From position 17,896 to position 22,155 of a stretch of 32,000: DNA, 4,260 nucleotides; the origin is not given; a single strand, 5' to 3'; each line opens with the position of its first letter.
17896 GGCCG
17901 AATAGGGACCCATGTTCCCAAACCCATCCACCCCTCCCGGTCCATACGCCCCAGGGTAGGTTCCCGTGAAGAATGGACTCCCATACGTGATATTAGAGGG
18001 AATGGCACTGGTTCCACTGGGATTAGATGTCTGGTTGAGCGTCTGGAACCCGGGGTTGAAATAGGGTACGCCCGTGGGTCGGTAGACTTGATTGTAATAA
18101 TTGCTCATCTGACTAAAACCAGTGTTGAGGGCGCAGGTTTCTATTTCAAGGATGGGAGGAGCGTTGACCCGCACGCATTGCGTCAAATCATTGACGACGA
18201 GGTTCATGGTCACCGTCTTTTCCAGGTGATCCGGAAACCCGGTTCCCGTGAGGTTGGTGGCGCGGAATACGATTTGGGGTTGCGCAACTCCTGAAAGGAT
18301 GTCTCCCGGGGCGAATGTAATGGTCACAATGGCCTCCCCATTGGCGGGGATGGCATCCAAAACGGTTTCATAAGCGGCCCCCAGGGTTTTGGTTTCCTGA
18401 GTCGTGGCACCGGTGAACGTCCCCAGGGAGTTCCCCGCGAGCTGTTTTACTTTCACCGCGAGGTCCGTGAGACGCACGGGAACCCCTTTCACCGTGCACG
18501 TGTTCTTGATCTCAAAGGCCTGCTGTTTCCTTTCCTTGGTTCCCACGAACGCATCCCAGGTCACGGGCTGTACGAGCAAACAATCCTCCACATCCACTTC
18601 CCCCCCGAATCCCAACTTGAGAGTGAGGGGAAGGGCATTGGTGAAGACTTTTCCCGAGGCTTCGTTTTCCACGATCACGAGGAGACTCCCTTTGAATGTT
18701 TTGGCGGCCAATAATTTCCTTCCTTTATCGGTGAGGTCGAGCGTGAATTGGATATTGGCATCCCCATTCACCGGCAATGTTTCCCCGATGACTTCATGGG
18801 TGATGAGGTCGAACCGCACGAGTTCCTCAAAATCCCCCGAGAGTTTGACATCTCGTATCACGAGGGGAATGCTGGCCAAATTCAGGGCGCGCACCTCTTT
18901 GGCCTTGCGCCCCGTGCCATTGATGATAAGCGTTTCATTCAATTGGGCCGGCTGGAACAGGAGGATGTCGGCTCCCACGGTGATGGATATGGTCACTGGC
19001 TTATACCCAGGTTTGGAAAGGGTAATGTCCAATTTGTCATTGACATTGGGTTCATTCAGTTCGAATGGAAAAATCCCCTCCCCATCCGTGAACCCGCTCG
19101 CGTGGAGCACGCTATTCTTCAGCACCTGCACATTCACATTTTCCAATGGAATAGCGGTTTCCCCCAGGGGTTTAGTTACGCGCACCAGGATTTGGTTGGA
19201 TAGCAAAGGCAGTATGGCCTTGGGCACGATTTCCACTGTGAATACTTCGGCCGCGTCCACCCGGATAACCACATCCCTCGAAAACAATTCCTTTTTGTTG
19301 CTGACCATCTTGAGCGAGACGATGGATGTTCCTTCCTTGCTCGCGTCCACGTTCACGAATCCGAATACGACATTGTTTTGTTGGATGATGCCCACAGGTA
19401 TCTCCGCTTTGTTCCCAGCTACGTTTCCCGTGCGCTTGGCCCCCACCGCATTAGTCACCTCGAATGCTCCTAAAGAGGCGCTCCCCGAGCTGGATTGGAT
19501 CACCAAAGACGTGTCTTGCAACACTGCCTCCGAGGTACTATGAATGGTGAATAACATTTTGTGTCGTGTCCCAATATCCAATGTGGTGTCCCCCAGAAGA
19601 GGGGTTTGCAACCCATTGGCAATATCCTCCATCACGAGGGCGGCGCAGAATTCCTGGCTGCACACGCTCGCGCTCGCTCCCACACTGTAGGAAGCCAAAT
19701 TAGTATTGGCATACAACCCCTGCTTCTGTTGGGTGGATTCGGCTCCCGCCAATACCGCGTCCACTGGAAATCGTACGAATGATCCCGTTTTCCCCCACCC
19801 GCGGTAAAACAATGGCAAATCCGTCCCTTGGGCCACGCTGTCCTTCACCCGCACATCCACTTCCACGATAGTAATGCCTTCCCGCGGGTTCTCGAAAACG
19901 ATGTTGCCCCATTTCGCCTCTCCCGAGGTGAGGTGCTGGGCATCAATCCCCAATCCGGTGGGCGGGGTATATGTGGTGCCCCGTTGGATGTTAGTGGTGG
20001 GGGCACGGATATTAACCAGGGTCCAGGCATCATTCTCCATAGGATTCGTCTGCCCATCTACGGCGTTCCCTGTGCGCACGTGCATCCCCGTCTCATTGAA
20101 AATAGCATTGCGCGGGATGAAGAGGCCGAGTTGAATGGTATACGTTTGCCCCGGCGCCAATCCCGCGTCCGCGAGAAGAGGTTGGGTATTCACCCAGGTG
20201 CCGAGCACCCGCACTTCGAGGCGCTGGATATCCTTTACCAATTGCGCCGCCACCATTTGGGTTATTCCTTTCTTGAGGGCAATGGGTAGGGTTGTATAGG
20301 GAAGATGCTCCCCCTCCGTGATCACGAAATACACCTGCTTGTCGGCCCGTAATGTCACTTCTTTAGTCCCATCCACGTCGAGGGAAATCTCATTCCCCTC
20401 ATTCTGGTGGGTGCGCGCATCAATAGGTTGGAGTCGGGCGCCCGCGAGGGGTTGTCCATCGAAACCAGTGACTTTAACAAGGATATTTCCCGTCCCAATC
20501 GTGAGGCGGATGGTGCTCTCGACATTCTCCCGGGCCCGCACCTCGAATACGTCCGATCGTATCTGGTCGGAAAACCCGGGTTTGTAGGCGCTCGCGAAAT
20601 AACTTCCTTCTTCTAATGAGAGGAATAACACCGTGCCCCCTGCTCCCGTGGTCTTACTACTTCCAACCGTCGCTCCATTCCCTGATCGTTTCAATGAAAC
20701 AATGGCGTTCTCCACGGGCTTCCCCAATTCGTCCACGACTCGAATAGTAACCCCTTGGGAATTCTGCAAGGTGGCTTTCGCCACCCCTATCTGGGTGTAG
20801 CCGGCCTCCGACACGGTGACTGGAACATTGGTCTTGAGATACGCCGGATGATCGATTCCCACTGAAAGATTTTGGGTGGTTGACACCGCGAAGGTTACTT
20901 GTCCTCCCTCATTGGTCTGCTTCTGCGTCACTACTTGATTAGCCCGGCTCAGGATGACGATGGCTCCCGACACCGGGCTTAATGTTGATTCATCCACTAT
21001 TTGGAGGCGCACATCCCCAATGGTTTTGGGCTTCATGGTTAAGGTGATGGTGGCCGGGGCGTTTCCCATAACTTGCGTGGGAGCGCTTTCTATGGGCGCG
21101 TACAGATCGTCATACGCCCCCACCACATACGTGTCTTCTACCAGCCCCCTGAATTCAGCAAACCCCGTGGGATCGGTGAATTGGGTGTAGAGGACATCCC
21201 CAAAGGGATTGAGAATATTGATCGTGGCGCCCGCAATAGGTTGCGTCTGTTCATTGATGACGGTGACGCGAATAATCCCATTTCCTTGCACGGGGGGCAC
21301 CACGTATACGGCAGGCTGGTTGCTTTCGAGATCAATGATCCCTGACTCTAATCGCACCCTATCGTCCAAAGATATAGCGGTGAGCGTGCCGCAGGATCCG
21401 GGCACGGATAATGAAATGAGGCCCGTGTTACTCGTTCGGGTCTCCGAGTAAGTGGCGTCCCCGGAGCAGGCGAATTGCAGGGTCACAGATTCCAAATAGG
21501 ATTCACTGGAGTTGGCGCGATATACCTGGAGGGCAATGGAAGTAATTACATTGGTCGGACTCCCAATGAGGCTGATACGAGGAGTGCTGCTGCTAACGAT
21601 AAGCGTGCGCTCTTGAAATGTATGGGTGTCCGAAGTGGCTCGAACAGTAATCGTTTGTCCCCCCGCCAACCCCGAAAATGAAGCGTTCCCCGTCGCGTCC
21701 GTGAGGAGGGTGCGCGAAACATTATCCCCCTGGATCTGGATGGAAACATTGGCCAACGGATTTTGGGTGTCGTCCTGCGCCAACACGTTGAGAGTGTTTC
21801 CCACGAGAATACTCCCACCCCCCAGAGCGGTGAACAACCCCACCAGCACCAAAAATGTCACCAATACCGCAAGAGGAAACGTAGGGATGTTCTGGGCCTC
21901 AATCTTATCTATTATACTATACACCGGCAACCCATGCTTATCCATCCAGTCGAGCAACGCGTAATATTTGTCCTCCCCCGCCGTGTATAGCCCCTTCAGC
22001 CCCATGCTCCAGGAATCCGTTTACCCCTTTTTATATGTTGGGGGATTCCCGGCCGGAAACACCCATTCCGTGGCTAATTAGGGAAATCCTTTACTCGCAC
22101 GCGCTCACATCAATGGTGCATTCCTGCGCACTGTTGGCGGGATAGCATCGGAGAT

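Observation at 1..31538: Array of four divergent ~2,500-aa signal-anchored giant paralogs, the three complete ones each followed by a different small accessory gene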

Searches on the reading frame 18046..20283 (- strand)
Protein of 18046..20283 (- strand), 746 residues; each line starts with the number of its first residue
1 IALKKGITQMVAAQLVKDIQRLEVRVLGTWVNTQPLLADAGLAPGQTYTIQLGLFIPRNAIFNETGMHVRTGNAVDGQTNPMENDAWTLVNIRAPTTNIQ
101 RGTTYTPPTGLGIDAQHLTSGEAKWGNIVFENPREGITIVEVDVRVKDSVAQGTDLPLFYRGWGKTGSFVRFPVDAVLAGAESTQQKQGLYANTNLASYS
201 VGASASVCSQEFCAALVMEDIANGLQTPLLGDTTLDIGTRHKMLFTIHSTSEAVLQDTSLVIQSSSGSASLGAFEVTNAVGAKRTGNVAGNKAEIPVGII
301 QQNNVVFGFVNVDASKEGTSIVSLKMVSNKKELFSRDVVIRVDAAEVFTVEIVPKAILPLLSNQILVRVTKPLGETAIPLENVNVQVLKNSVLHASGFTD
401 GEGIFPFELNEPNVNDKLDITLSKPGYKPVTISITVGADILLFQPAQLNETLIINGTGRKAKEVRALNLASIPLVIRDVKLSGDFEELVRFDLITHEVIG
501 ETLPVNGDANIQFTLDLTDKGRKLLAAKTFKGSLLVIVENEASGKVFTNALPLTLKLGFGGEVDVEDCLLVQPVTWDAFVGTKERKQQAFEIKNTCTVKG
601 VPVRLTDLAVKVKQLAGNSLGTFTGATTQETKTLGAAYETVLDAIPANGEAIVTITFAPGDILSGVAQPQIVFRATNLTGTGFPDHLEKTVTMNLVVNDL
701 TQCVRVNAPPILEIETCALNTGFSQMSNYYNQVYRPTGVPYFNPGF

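Call 50: predict_structure(alignment_id=A3)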
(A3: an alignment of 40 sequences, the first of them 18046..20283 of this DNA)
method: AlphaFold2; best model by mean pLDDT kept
length: 746 residues; sequences in the alignment: 40
mean_pLDDT: 80.3   pTM: 0.43
mean pLDDT of the five models: 80.3, 79.7, 77.8, 77.3, 75.8
residues with pLDDT >= 90: 235; 70-90: 377; 50-70: 73; < 50: 61
segments of 3 or more residues with pLDDT < 50: 1-4, 108-112, 184-188, 703-746
pLDDT, mean of each block of 10 residues (from residue 1): 53 63 87 69 83 88 87 59 81 89 66 65 89 88 86 80 82 67 50 78 70 84 74 84 87 88 90 86 84 89 85 90 91 90 86 87 90 78 92 92 92 89 86 86 90 75 91 91 87 88 90 90 78 92 86 81 79 90 89 85 87 83 90 92 89 92 84 83 78 84 46 36 35 35 30
secondary structure, 60 per line:
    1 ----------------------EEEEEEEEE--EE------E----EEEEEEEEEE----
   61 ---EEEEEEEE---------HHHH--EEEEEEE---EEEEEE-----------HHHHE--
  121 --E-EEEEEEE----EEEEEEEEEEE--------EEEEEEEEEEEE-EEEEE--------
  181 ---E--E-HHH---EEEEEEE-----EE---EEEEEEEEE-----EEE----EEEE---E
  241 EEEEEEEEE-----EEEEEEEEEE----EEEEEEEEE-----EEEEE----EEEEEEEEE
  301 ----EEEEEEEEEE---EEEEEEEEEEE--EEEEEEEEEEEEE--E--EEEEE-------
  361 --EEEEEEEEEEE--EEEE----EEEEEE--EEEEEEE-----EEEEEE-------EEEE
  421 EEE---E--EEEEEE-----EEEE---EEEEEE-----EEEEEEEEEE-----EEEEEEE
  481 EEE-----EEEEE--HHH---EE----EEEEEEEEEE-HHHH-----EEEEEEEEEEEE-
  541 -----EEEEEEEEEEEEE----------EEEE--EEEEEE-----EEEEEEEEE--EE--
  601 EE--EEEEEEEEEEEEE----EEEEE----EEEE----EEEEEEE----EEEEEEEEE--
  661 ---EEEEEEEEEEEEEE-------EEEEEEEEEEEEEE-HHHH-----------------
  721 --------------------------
elements in order (helices of 4 or more, strands of 3 or more residues): E23-31 E47-56 E64-71 H81-84 E87-93 E97-102 H114-117 E125-131 E136-146 E155-166 E168-172 E195-201 E212-220 E226-228 E233-236 E240-249 E255-264 E269-277 E283-287 E292-300 E305-314 E318-328 E331-343 E349-353 E363-373 E376-379 E384-389 E392-398 E404-409 E417-423 E430-435 E441-444 E448-453 E459-468 E474-483 E489-493 E508-517 H519-522 E528-539 E546-558 E569-572 E575-580 E586-594 E605-617 E622-626 E631-634 E639-645 E650-658 E664-677 E685-698 H700-703

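Call 52: fold_search(model_id=the predicted structure, library=pdb)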
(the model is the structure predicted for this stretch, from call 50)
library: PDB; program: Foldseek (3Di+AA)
matches with E <= 10: 1770; with E <= 0.001: 379
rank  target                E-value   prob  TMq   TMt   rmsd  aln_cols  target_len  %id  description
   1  7sqc_2A               1.3e-15  1.00  0.18  0.18  31.3       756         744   10  Ciliary C1 central pair apparatus isolated from Chlamydomonas reinhardtii (released 2022-04-13)
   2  7sqc_O0               1.6e-15  1.00  0.17  0.12  26.3       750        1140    9  Ciliary C1 central pair apparatus isolated from Chlamydomonas reinhardtii (released 2022-04-13)
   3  9ijj_4I               8.6e-15  1.00  0.16  0.05  27.6       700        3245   11  In situ structure of the central apparatus in mouse sperm axoneme. (released 2025-06-04)
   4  9ijj_h                1.8e-14  1.00  0.21  0.13  27.1       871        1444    7  In situ structure of the central apparatus in mouse sperm axoneme. (released 2025-06-04)
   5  8beg_B                1.2e-13  1.00  0.19  0.21  22.5       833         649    8  Structure of Ig-like domains from PrgB (released 2022-11-30)
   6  9ijj_4J               1.9e-13  1.00  0.13  0.14  26.4       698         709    8  In situ structure of the central apparatus in mouse sperm axoneme. (released 2025-06-04)
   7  9ijj_4H               2.1e-13  1.00  0.16  0.05  28.1       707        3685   10  In situ structure of the central apparatus in mouse sperm axoneme. (released 2025-06-04)
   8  7sqc_T1               3.2e-13  1.00  0.14  0.17  19.2       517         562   12  Ciliary C1 central pair apparatus isolated from Chlamydomonas reinhardtii (released 2022-04-13)
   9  8beg_A                3.9e-13  1.00  0.18  0.20  22.4       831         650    8  Structure of Ig-like domains from PrgB (released 2022-11-30)
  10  7sqc_F1               1.0e-12  1.00  0.17  0.24  20.7       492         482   10  Ciliary C1 central pair apparatus isolated from Chlamydomonas reinhardtii (released 2022-04-13)
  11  9ijj_P                2.6e-12  1.00  0.16  0.18  19.8       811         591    6  In situ structure of the central apparatus in mouse sperm axoneme. (released 2025-06-04)
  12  5a42                  2.6e-12  1.00  0.14  0.09  41.6       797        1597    8  Cryo-EM single particle 3D reconstruction of the native conformation of E. coli alpha-2-macroglobulin (ECAM) (released 2015-07-29)
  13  4u48                  2.7e-12  1.00  0.13  0.09  42.8       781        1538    9  Crystal structure of Salmonella alpha-2-macroglobulin (released 2014-09-17)
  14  9ijj_E                3.6e-12  1.00  0.13  0.18  24.3       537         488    8  In situ structure of the central apparatus in mouse sperm axoneme. (released 2025-06-04)
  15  7n6g_4C               4.9e-12  1.00  0.19  0.21  29.5       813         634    7  C1 of central pair (released 2022-05-18)
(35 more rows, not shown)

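Call 72: search_protein_representatives(alignment_id=A6)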
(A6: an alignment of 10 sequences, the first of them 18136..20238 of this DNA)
Query: 10 sequences, 687 profile positions. Proteins with E-value up to 0.001 (for the whole library): 1222; up to 1e-10: 672; up to 1e-30: 461. The best 150 are listed.
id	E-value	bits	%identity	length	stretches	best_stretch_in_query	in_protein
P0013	2.0e-262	888.8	-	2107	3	10-687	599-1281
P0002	1.0e-253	860.0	-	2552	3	9-687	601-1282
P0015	2.0e-211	720.3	-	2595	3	2-573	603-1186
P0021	3.9e-200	682.9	-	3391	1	2-573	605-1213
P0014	1.2e-197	674.7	-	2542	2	1-572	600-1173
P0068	2.0e-186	637.6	-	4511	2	3-578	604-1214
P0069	9.8e-180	615.5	-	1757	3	9-687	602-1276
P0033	2.3e-177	607.7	-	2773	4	9-687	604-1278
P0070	3.6e-172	590.5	-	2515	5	10-687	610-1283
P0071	6.9e-166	569.7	-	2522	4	7-687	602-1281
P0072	1.2e-165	568.9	-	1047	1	48-687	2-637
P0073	9.6e-157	539.5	-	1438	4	9-687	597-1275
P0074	6.9e-155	533.4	-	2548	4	7-687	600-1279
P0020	1.3e-154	532.5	-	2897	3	4-572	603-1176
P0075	2.0e-154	531.9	-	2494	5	9-687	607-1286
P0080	1.1e-151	522.8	-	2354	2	9-687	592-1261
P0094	4.9e-142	490.9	-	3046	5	10-611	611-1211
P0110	1.2e-131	456.6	-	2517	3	10-687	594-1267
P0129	8.4e-127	440.6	-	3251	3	9-687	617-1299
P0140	3.2e-121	422.1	-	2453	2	7-687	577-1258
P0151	7.8e-118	410.9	-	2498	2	9-687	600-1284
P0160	4.4e-114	398.5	-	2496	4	4-687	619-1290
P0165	2.0e-111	389.7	-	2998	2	13-687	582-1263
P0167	8.7e-111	387.6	-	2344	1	3-687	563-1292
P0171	1.9e-108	379.9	-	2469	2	4-687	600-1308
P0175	7.5e-108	377.9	-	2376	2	3-687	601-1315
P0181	1.4e-105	370.4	-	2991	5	12-687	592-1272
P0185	3.4e-104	365.8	-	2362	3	4-687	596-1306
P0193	3.0e-103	362.7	-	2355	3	4-687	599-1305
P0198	6.4e-102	358.3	-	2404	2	4-687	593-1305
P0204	8.9e-100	351.2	-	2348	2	5-687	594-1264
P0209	1.6e-98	347.1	-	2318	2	9-687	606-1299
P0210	2.9e-98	346.2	-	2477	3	4-687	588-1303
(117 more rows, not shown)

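Call 73: list_cluster_members(proteins=[P0068, P0070, P0080, P0094, P0110, P0129, P0165, P0167, P0185, P0210])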
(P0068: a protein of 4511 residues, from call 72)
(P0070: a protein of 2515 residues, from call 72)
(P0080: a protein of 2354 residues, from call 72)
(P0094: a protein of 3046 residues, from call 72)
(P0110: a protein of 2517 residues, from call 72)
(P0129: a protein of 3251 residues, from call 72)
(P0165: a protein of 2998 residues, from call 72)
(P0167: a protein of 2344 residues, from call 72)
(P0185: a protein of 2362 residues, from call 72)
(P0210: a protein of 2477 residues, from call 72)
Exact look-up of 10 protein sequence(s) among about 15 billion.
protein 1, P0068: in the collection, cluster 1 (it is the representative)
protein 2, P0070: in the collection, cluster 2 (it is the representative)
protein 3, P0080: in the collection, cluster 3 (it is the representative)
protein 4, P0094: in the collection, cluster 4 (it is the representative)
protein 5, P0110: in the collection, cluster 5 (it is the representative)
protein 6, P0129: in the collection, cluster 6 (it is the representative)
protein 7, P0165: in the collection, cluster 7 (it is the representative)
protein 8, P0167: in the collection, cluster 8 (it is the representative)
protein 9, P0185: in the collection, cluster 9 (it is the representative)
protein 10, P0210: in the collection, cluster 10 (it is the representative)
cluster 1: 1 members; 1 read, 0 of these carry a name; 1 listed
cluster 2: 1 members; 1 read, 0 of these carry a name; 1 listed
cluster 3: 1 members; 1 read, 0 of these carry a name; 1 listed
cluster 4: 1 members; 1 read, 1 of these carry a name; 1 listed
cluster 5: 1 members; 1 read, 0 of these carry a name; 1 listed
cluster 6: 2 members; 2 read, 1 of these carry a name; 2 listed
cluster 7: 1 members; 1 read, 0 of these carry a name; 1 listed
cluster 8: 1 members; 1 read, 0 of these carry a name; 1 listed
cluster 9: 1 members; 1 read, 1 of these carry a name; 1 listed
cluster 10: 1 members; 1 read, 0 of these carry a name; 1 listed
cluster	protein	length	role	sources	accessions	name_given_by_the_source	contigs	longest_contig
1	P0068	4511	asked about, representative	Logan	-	-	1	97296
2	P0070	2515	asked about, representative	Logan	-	-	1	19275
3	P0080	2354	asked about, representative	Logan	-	-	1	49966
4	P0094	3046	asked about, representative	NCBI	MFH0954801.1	MAG: carboxypeptidase regulatory-like domain-containing protein [Candidatus Micrarchaeota ...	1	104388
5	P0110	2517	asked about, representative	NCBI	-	-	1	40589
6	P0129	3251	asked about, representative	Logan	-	-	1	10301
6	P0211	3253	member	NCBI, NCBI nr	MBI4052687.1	MAG: carboxypeptidase regulatory-like domain-containing protein [Candidatus ... | carboxypeptidase regulatory-like domain-containing protein [Candidatus Diapherotrites ...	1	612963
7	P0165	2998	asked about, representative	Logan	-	-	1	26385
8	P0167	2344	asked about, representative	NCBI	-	-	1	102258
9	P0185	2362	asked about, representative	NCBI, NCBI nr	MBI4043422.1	MAG: carboxypeptidase regulatory-like domain-containing protein [Candidatus ... | carboxypeptidase regulatory-like domain-containing protein [Candidatus Diapherotrites ...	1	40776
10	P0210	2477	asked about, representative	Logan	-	-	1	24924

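Call 77: find_encoding_contigs(protein=P0185, flank=10000, max_places=2)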
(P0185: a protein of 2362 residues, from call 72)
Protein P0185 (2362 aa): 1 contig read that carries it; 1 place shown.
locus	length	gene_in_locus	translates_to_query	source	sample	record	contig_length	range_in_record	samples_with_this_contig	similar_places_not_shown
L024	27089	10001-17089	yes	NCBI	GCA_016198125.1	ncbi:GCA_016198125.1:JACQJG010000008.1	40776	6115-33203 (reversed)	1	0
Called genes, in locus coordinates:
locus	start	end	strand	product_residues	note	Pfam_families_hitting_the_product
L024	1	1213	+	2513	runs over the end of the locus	PF02369:Big_1 (faint), PF13620:CarboxypepD_reg (faint), PF11974:bMG3 (faint), PF17210:SdrD_B (faint)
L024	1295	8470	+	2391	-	PF02369:Big_1 (faint), PF13620:CarboxypepD_reg (faint), PF17210:SdrD_B (faint), PF17789:MG4 (faint), PF17802:SpaA (faint), PF24025:Ig_DR_A0283-like (faint)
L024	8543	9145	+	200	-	-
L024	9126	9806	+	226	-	-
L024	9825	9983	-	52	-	-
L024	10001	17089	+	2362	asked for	PF02369:Big_1 (faint), PF13620:CarboxypepD_reg, PF17210:SdrD_B (faint), PF13620:CarboxypepD_reg (weak), PF17802:SpaA (weak)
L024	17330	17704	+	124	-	PF03479:PCC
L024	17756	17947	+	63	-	-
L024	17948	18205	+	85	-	PF05016:ParE_toxin (weak)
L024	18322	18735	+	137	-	-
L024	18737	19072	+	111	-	-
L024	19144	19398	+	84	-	-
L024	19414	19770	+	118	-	-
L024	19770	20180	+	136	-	-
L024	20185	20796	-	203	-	-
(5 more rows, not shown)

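Call 96: list_cluster_members(proteins=[P0140, P0151, P0160, P0171, P0175, P0181, P0193, P0198, P0204, P0209])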
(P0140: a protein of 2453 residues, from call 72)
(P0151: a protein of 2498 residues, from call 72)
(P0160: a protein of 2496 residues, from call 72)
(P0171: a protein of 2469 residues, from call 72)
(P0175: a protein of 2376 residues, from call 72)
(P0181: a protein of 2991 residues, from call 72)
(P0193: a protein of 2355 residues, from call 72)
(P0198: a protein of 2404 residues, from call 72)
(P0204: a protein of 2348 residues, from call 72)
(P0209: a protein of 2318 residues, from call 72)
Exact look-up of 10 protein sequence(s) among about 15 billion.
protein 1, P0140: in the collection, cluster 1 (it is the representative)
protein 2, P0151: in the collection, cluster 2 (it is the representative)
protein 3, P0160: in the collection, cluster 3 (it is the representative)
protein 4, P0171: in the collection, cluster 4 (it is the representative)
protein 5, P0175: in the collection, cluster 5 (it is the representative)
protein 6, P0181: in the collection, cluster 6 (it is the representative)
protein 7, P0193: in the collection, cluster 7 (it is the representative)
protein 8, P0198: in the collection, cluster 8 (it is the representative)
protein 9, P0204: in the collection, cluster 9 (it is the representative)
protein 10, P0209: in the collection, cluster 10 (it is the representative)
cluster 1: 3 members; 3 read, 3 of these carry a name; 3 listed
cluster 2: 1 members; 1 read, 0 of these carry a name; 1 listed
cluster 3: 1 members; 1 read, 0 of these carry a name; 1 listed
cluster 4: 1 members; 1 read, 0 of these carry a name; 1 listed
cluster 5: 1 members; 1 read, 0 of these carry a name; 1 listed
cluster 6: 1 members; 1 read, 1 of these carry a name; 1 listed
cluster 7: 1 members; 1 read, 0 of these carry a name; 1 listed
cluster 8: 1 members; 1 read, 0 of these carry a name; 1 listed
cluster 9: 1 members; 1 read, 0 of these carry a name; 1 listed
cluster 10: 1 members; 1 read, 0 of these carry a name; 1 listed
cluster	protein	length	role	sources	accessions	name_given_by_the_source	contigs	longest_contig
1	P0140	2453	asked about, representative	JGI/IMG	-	hypothetical protein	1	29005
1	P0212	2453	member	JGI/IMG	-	hypothetical protein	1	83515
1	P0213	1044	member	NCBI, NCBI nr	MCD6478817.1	MAG: hypothetical protein J7L44_02915, partial [Candidatus Diapherotrites archaeon] | hypothetical protein [Candidatus Diapherotrites archaeon]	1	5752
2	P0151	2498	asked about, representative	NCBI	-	-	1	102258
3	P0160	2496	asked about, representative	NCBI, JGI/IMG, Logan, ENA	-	-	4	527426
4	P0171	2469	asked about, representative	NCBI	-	-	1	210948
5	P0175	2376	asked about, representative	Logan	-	-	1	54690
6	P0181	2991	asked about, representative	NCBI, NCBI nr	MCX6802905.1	MAG: hypothetical protein NT067_07430 [Candidatus Diapherotrites archaeon] | hypothetical protein [Candidatus Diapherotrites archaeon]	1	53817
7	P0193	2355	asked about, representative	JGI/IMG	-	-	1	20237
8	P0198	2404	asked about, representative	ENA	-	-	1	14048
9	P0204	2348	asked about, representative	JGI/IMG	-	-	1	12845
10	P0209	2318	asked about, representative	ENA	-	-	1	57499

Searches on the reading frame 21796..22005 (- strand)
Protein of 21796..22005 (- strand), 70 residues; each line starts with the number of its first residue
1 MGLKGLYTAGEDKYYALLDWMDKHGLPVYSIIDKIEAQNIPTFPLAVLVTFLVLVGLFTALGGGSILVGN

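Call 99: search_protein_families(library=pfam, proteins=[window:21796-22005:-], max_evalue=10)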
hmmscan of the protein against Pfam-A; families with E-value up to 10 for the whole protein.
seq(70 aa): 0 families
